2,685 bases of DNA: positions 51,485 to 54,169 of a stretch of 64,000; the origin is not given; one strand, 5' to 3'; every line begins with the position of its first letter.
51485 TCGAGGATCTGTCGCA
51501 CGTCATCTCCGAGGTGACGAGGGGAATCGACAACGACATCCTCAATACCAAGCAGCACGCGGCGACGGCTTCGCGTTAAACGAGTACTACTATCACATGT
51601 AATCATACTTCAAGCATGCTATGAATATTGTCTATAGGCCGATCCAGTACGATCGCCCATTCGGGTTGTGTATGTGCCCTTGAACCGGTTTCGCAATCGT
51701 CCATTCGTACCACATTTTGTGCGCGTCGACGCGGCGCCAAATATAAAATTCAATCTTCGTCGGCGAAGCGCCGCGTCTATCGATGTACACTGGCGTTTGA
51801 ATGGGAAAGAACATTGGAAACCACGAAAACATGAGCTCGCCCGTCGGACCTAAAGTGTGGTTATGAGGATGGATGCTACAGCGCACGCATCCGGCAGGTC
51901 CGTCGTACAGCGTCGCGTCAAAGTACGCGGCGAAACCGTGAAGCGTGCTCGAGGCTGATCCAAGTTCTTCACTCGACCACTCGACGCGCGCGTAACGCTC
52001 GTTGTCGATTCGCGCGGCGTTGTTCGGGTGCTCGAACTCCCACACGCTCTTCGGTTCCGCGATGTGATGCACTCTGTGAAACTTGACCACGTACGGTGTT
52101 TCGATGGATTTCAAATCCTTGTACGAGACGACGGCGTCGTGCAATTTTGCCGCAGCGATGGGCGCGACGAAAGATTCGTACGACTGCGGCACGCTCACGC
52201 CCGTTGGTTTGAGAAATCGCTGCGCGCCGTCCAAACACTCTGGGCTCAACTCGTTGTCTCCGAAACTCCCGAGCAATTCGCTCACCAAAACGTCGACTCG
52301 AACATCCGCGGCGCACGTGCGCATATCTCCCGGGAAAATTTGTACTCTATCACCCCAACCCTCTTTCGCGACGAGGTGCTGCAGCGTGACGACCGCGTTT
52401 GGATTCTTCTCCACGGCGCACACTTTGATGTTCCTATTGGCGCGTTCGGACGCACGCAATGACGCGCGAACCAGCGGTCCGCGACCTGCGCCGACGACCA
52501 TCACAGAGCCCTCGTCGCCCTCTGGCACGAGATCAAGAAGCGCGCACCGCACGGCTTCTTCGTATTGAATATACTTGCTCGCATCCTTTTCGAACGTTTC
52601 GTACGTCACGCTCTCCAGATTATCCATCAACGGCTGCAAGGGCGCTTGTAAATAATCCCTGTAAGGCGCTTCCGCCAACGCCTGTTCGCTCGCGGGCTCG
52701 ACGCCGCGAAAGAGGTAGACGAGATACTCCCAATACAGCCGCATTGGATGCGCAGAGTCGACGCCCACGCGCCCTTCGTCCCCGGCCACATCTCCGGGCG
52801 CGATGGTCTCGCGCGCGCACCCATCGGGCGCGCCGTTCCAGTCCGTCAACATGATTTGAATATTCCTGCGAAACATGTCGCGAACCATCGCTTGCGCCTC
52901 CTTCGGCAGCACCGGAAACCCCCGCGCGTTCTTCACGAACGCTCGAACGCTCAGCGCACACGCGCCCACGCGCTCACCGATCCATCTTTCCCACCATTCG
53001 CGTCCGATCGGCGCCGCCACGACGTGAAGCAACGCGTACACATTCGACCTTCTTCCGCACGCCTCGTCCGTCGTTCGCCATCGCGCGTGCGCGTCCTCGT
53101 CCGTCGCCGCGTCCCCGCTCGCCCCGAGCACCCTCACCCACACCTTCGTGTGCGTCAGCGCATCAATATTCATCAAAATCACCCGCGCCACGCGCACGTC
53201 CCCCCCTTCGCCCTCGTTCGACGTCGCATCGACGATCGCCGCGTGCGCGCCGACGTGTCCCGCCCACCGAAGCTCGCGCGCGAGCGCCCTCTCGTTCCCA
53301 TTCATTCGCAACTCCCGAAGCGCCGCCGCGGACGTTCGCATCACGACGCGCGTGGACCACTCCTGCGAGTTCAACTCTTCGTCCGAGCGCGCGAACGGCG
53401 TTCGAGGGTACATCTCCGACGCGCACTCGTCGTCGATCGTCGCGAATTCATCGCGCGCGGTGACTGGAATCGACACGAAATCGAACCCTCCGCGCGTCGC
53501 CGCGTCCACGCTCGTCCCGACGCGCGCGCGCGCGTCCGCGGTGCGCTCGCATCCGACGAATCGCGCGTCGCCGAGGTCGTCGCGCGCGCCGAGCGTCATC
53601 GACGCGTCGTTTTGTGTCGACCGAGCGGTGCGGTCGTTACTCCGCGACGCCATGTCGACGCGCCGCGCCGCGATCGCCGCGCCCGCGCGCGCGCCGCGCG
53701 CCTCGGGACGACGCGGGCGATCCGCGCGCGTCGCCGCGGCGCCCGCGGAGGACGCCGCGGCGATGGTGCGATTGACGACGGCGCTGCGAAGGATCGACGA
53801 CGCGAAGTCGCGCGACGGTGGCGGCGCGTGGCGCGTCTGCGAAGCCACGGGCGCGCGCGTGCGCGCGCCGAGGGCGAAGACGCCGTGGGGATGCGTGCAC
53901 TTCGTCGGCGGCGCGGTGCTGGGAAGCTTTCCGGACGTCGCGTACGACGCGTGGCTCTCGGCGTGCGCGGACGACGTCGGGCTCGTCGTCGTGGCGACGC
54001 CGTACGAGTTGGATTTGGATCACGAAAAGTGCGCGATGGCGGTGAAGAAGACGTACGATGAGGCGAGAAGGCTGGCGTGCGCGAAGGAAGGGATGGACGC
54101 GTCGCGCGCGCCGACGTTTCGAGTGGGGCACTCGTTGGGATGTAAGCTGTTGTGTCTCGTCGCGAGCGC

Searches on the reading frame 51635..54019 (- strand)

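Call 34: search_protein_families(library=pfam, proteins=[window:51635-54019:-], max_evalue=0.001)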
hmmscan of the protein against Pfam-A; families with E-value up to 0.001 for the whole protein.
window:51635-54019:- (795 aa): 4 families
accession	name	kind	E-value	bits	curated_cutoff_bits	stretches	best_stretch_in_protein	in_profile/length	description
PF05185.22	PRMT5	-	2.5e-66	223.2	22.9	1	446-609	3-170/171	PRMT5 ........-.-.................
PF17286.7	PRMT5_C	-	5.7e-52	176.5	30.3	1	613-793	1-167/167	PRMT5 oligomerisation domain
PF17285.8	PRMT5_TIM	-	4e-27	95.6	30.2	1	178-438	1-251/252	PRMT5 TIM barrel domain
PF13649.12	Methyltransf_25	-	0.00063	20.8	27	0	506-607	1-97/97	Methyltransferase domain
